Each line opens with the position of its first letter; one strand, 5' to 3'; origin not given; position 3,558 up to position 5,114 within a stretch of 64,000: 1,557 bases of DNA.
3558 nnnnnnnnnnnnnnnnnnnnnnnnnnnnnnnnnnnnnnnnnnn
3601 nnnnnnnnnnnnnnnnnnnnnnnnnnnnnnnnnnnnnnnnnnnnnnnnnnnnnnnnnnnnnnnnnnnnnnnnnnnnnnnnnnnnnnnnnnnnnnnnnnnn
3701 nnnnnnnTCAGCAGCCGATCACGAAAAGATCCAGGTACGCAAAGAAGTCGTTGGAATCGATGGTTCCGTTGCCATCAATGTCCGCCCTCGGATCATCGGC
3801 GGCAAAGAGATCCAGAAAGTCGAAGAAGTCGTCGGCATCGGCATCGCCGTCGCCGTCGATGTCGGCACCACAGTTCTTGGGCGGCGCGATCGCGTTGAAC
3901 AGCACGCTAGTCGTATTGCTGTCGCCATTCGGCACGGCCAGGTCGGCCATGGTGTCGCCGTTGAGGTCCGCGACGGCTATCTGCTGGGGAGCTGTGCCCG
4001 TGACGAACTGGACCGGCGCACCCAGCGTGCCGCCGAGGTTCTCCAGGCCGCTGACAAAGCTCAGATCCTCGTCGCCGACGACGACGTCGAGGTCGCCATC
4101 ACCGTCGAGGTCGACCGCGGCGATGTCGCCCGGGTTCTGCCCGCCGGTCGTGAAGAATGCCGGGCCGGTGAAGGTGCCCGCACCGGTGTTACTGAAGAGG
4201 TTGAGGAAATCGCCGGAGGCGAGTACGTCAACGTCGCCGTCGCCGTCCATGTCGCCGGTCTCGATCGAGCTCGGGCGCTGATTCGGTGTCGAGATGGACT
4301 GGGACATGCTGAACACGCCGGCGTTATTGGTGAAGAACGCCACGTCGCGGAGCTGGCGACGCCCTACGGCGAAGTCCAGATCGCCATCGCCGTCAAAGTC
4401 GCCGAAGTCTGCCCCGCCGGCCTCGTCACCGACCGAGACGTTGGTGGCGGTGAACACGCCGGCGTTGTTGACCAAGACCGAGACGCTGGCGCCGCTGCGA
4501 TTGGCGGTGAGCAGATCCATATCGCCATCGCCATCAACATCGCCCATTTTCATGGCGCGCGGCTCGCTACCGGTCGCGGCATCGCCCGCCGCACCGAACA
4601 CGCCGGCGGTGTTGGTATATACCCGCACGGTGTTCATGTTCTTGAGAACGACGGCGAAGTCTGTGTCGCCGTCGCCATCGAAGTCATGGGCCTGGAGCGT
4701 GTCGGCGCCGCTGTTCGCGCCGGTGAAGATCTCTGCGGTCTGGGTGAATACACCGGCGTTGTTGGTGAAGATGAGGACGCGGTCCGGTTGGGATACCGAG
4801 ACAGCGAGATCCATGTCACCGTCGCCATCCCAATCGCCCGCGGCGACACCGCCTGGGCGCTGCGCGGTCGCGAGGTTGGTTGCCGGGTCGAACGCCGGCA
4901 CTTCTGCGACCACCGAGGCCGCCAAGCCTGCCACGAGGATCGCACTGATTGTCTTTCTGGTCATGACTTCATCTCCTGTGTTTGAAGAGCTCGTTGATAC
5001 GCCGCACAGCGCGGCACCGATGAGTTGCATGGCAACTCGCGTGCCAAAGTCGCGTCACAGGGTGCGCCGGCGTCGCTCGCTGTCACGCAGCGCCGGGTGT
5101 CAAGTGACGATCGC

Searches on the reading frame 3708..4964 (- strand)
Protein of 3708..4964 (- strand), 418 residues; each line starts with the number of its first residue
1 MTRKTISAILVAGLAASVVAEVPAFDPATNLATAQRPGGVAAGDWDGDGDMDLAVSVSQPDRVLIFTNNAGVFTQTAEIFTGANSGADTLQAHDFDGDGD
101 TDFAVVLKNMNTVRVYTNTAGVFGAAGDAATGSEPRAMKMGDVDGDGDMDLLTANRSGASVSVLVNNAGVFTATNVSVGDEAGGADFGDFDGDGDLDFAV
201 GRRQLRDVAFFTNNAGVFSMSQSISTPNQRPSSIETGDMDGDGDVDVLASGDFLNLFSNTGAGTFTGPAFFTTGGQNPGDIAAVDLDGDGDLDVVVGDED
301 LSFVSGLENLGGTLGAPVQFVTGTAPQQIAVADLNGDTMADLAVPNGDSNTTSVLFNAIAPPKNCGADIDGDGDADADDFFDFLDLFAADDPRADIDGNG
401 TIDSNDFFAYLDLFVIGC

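Call 12: search_protein_families(library=pfam, proteins=[window:3708-4964:-], max_evalue=0.01)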
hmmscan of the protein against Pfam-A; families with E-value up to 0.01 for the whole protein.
window:3708-4964:- (418 aa): 2 families
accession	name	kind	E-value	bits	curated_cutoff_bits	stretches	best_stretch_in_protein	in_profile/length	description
PF13517.12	FG-GAP_3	-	5e-42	142.8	26.9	6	189-248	1-60/61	FG-GAP-like repeat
PF01839.29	FG-GAP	-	4.6e-18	65.1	22.1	2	326-349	2-25/37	FG-GAP repeat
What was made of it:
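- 3708..4964 (-): Member A (g1), 418 aa: signal peptide, FG-GAP repeats and a C-terminal GC-type dockerin domain ending in GC. Pfam FG-GAP_3 5e-42 (call 12).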

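Call 17: find_homologous_proteins(query=window:3708-4964:-, max_evalue=1e-10)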
Query window:3708-4964:- (418 aa): 2547 proteins with E <= 1e-10 among 8000 candidates; the best 120 are listed.
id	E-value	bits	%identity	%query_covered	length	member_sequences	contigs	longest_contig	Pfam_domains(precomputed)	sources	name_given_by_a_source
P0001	3.9e-95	337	47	98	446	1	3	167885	PF01839.30,PF13517.13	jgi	-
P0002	5.4e-92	327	47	94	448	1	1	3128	PF01839.30,PF13517.13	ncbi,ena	-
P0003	2.2e-82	295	46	94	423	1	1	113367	PF01839.30,PF13517.13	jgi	jgi:hypothetical protein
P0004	9.1e-76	274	41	94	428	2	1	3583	PF01839.30,PF12256.15,PF10282.16,PF00404.25,PF13517.13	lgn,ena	-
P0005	4.9e-75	271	43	100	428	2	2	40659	PF01839.30,PF13517.13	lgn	-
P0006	1.4e-74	270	43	100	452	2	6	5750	PF01839.30,PF13517.13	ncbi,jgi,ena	-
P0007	2.6e-74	269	43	95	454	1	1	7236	PF01839.30,PF13517.13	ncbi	ncbi:MAG: FG-GAP-like repeat-containing protein [Phycisphaerales bacterium JB037]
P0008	3.5e-74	268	40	100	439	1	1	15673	PF01839.30,PF12256.15,PF00404.25,PF13517.13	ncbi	-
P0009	3.7e-74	268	40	100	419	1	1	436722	PF01839.30,PF13517.13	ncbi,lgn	ncbi:MAG: VCBS repeat-containing protein [Phycisphaerales bacterium]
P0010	1.3e-73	266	40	94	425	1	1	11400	PF01839.30,PF13517.13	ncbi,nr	ncbi:MAG: VCBS repeat-containing protein [Phycisphaerae bacterium]|nr:VCBS repeat-containing protein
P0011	1.6e-72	263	43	93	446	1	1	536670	PF01839.30,PF13517.13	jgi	jgi:hypothetical protein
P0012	2.3e-71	259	42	95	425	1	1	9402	PF01839.30,PF13517.13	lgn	-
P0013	3.5e-71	258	42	100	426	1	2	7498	PF01839.30,PF13517.13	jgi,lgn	jgi:hypothetical protein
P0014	1.1e-70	257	41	93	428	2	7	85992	PF01839.30,PF12256.15,PF13517.13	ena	-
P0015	7.2e-70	254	44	94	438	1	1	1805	PF01839.30,PF13517.13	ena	-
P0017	3.2e-69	252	42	99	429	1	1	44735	PF01839.30,PF13517.13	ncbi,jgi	ncbi:MAG: FG-GAP-like repeat-containing protein [Planctomycetota bacterium]|jgi:hypothetical protein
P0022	1.2e-65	240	39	95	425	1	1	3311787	PF01839.30,PF13517.13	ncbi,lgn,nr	ncbi:MAG: VCBS repeat-containing protein [Phycisphaeraceae bacterium]|nr:MAG: VCBS repeat-containing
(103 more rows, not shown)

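Call 42: search_protein_families(library=ncbifam, proteins=[window:3708-4964:-], max_evalue=0.01)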
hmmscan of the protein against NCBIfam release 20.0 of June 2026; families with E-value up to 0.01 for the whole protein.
window:3708-4964:- (418 aa): 3 families
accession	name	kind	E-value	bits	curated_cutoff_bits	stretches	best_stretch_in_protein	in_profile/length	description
NF041540.1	dockerin_GC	domain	6.9e-12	45.6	29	1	365-418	1-67/67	GC-type dockerin domain-anchored protein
NF006118.0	PRK08264.1-4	subfamily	0.00039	20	279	0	153-179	68-94/244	SDR family oxidoreductase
NF006115.0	PRK08264.1-1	equivalog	0.00089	18.7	454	0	197-223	60-86/237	SDR family oxidoreductase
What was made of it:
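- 3708..4964 (-): NCBIfam NF041540 45.6 bits against a cutoff of 29 (call 42).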

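Call 44: find_encoding_contigs(protein=P0001, flank=10000, max_places=2)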
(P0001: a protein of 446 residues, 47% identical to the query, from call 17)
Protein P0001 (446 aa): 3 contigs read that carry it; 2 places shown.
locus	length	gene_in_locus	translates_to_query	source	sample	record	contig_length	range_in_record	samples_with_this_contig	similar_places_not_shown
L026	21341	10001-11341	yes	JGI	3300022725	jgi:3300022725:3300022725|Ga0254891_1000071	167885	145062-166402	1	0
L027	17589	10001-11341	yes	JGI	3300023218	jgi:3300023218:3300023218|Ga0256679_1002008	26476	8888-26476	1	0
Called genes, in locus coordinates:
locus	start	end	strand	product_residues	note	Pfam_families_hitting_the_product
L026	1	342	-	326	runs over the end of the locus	-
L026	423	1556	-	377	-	PF01435:Peptidase_M48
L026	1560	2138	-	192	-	PF04011:LemA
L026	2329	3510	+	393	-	-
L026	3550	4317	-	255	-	PF01509:TruB_N, PF16198:TruB_C_2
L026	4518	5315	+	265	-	PF14378:PAP2_3, PF01569:PAP2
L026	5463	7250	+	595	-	PF13231:PMT_2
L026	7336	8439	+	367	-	PF00535:Glycos_transf_2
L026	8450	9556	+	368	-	-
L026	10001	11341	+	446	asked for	PF01839:FG-GAP (faint), PF13517:FG-GAP_3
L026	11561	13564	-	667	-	PF12679:ABC2_membrane_2, PF12698:ABC2_membrane_3 (faint), PF12730:ABC2_membrane_4 (faint), PF12679:ABC2_membrane_2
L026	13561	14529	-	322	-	PF00005:ABC_tran, PF13304:AAA_21 (faint)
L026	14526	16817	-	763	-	-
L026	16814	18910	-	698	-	PF07584:BatA, PF13519:VWA_2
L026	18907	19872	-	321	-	PF01882:DUF58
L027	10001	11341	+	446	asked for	PF01839:FG-GAP (faint), PF13517:FG-GAP_3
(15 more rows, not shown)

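Call 45: find_encoding_contigs(protein=P0003, flank=10000, max_places=2)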
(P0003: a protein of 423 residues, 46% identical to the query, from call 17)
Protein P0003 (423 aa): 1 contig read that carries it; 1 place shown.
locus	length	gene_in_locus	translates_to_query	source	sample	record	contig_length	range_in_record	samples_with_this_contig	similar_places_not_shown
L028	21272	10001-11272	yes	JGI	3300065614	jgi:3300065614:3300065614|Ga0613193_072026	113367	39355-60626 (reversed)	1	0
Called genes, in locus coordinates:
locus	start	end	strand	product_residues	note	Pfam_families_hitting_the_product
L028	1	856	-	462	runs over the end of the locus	-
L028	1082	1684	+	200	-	PF07638:Sigma70_ECF, PF08281:Sigma70_r4_2 (weak)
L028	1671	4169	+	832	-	PF00069:Pkinase, PF07714:PK_Tyr_Ser-Thr, PF24885:TPR_NPHP3, PF13424:TPR_12, PF13374:TPR_10, PF13424:TPR_12, PF24885:TPR_NPHP3, PF13374:TPR_10, +8 more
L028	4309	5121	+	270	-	PF07963:N_methyl (weak)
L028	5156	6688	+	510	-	PF00672:HAMP, PF00512:HisKA, PF02518:HATPase_c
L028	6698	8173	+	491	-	PF00072:Response_reg, PF00158:Sigma54_activat, PF07728:AAA_5 (faint), PF14532:Sigma54_activ_2, PF25601:AAA_lid_14, PF02954:HTH_8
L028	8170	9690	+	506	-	-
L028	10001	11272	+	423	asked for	PF01839:FG-GAP (faint), PF13517:FG-GAP_3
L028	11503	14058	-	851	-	PF00535:Glycos_transf_2, PF10111:Glyco_tranf_2_2, PF13641:Glyco_tranf_2_3, PF00534:Glycos_transf_1, PF13692:Glyco_trans_1_4, PF13524:Glyco_trans_1_2 (weak), PF20706:GT4-conflict (weak)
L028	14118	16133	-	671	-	PF01075:Glyco_transf_9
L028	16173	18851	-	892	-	PF10101:DUF2339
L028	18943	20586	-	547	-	PF03321:GH3, PF23571:GH3_M, PF23572:GH3_C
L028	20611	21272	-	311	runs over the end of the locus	PF00561:Abhydrolase_1, PF12697:Abhydrolase_6, PF12146:Hydrolase_4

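Call 46: find_encoding_contigs(protein=P0009, flank=10000, max_places=2)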
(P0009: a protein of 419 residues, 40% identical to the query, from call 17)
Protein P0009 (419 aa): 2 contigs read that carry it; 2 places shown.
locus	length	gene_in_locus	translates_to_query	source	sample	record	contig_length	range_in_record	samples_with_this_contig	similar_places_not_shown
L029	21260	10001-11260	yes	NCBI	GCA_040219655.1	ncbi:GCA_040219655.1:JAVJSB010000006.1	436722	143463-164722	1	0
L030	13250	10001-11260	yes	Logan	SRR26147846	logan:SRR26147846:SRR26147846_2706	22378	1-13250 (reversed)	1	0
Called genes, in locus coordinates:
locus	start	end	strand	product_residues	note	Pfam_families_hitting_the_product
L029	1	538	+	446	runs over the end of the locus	-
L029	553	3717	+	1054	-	PF00873:ACR_tran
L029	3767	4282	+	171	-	-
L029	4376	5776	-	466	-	PF00082:Peptidase_S8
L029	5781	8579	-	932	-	PF07719:TPR_2 (faint), PF13374:TPR_10 (faint), PF13428:TPR_14 (faint), PF14559:TPR_19 (weak), PF14938:SNAP, PF17874:TPR_MalT, PF13424:TPR_12 (weak), PF12770:CHAT, +2 more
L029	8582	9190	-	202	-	-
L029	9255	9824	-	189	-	-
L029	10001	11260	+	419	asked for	PF01839:FG-GAP (faint), PF13517:FG-GAP_3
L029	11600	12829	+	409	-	-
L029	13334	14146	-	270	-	-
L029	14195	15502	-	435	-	PF03572:Peptidase_S41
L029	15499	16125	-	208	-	PF12840:HTH_20, PF25212:HVO_A0114 (weak)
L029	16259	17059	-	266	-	PF00290:Trp_syntA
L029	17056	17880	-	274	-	PF00557:Peptidase_M24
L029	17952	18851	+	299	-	PF00781:DAGK_cat, PF19279:YegS_C (weak)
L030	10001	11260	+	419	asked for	PF01839:FG-GAP (faint), PF13517:FG-GAP_3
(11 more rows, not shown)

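Call 49: find_related_loci(query=A2, collection=metagenome_contigs, flank=5000)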
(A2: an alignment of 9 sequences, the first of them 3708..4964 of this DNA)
Query A2 (418 aa) in metagenome_contigs; peptide patterns used: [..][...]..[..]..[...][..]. (x = any residue, [..] = any of these).
600 stretches matched a pattern (row limit reached: there are more); 249 encode a relative of the query (tblastn E <= 1e-3); the best 80 are kept; 80 distinct loci.
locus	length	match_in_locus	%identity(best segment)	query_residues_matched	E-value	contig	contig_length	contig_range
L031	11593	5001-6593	37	24-362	4e-42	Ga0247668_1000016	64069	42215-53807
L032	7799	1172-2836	30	8-377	2e-35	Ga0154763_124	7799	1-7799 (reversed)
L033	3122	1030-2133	33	6-403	2e-32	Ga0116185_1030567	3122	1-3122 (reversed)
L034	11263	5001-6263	34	3-418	1e-34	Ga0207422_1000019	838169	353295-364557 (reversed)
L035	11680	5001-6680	35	25-376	5e-31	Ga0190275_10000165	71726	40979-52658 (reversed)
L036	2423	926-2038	32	9-357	3e-31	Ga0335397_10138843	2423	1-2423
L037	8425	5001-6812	36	24-376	8e-30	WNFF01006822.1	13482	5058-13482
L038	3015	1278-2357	35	1-372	2e-29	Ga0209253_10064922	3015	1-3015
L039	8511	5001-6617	34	24-390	3e-29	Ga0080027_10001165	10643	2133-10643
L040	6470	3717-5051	31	2-363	6e-29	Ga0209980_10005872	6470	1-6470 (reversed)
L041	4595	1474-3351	32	25-376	6e-28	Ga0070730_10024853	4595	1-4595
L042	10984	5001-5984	38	35-366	1e-27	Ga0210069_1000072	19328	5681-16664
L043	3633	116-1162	32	24-403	6e-27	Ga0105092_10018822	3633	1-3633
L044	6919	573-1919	31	24-414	2e-26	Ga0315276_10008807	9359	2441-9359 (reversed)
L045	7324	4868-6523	34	25-376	1e-26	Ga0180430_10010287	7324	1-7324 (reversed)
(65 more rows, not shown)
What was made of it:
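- Tried and rejected: The metagenome scan with an alignment of member-A homologs (call 49) used a generic FG-GAP peptide pattern.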

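Call 50: find_encoding_contigs(protein=P0005, flank=8000, max_places=1)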
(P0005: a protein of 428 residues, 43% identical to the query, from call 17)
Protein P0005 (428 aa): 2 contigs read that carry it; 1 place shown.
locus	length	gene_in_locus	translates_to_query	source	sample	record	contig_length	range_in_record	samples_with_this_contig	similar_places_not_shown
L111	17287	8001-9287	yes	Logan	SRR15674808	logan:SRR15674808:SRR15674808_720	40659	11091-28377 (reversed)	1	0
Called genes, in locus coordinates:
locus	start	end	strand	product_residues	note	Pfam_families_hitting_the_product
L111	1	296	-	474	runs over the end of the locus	PF24251:DUF7453 (weak)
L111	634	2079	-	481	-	PF00082:Peptidase_S8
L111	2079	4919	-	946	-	PF00515:TPR_1 (faint), PF07719:TPR_2 (faint), PF13181:TPR_8 (faint), PF13374:TPR_10 (faint), PF13424:TPR_12, PF14938:SNAP (weak), PF13424:TPR_12, PF12770:CHAT, +1 more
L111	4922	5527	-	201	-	-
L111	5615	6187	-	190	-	PF04542:Sigma70_r2 (weak)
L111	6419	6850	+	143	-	-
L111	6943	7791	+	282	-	-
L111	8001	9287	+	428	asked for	PF13517:FG-GAP_3, PF01839:FG-GAP (weak)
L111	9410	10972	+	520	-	PF13360:PQQ_2 (weak)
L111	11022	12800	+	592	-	-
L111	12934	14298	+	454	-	PF14312:FG-GAP_2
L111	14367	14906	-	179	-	PF01928:CYTH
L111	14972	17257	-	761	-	PF22745:Nlig-Ia, PF01653:DNA_ligase_aden, PF03120:OB_DNA_ligase, PF12826:HHH_2, PF00533:BRCT, PF12738:PTCB-BRCT (weak)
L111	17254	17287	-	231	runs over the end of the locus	PF21813:DUF6882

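Call 51: find_encoding_contigs(protein=P0011, flank=8000, max_places=1)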
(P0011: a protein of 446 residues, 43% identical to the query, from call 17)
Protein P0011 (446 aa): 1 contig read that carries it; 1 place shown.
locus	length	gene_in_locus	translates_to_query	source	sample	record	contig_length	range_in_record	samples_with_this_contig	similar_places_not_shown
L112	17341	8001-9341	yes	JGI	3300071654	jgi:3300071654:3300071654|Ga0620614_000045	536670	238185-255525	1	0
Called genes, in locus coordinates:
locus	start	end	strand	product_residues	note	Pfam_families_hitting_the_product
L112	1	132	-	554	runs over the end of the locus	PF01266:DAO (faint), PF01593:Amino_oxidase, PF03486:HI0933_like (faint), PF04820:Trp_halogenase (faint), PF07992:Pyr_redox_2 (faint), PF13450:NAD_binding_8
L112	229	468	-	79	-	-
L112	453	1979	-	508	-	PF00171:Aldedh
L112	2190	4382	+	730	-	PF06418:CTP_synth_N, PF00117:GATase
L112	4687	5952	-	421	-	-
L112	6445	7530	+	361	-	PF01436:NHL (faint), PF08450:SGL (faint), PF25174:Beta-prop_THOC3 (weak), PF24684:Vgb_lyase (faint)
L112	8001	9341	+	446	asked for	PF01839:FG-GAP (faint), PF13517:FG-GAP_3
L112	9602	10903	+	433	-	PF06739:SBBP (faint)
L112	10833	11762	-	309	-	-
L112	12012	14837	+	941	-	-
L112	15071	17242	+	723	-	-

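Call 52: find_encoding_contigs(protein=P0017, flank=8000, max_places=1)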
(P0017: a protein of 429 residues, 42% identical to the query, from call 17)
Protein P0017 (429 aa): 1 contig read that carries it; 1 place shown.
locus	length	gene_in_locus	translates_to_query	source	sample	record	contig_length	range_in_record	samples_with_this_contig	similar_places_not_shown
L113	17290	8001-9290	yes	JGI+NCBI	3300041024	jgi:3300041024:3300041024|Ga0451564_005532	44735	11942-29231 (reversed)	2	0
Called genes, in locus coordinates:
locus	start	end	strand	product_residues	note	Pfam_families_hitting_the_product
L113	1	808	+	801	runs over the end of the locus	PF04879:Molybdop_Fe4S4, PF00384:Molybdopterin, PF01568:Molydop_binding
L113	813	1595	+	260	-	PF03892:NapB (weak), PF14522:Cytochrome_C7 (faint), PF09699:Paired_CXXCH_1 (faint)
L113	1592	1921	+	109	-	PF13187:Fer4_9 (weak), PF12837:Fer4_6 (faint), PF13237:Fer4_10 (faint), PF14697:Fer4_21 (weak), PF00037:Fer4 (faint), PF12838:Fer4_7 (faint), PF12797:Fer4_2 (weak)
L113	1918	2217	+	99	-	-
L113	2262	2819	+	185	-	PF04542:Sigma70_r2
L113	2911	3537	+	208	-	-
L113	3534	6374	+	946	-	PF07719:TPR_2 (faint), PF13424:TPR_12 (faint), PF12770:CHAT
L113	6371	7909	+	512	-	PF00082:Peptidase_S8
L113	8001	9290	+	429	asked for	PF01839:FG-GAP (faint), PF13517:FG-GAP_3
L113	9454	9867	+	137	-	-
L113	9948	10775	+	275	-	-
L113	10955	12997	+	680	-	-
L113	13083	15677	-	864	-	PF00069:Pkinase, PF07714:PK_Tyr_Ser-Thr, PF13424:TPR_12, PF17874:TPR_MalT, PF13374:TPR_10, PF13424:TPR_12, PF13374:TPR_10, PF13424:TPR_12, +15 more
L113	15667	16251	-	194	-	PF07638:Sigma70_ECF, PF08281:Sigma70_r4_2 (weak), PF04545:Sigma70_r4 (weak)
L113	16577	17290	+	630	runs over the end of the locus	PF25852:DUF6242_C (faint), PF02012:BNR (faint), PF14870:PSII_BNR (weak), PF15902:Sortilin-Vps10 (weak), PF14870:PSII_BNR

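Call 53: find_encoding_contigs(protein=P0022, flank=8000, max_places=1)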
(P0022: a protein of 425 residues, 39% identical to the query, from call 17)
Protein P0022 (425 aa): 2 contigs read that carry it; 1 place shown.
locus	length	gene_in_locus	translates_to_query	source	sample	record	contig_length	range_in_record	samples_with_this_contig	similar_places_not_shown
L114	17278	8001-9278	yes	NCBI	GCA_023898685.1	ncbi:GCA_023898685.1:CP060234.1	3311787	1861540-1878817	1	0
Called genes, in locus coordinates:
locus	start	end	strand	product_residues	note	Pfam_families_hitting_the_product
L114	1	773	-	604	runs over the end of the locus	-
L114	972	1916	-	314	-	-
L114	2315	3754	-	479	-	PF00082:Peptidase_S8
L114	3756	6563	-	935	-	PF07719:TPR_2 (faint), PF00515:TPR_1 (faint), PF13424:TPR_12, PF14938:SNAP (weak), PF17874:TPR_MalT, PF12770:CHAT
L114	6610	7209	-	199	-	-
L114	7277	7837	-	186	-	PF04542:Sigma70_r2 (weak)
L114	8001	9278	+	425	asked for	PF01839:FG-GAP (faint), PF13517:FG-GAP_3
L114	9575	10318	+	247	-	-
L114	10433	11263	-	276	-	PF07635:PSCyt1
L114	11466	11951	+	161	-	-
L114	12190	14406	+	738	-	PF00069:Pkinase, PF01636:APH (faint), PF07714:PK_Tyr_Ser-Thr, PF03109:ABC1 (weak), PF05226:CHASE2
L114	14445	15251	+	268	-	-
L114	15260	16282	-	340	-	PF01040:UbiA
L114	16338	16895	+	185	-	PF00885:DMRL_synthase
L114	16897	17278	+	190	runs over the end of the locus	PF01029:NusB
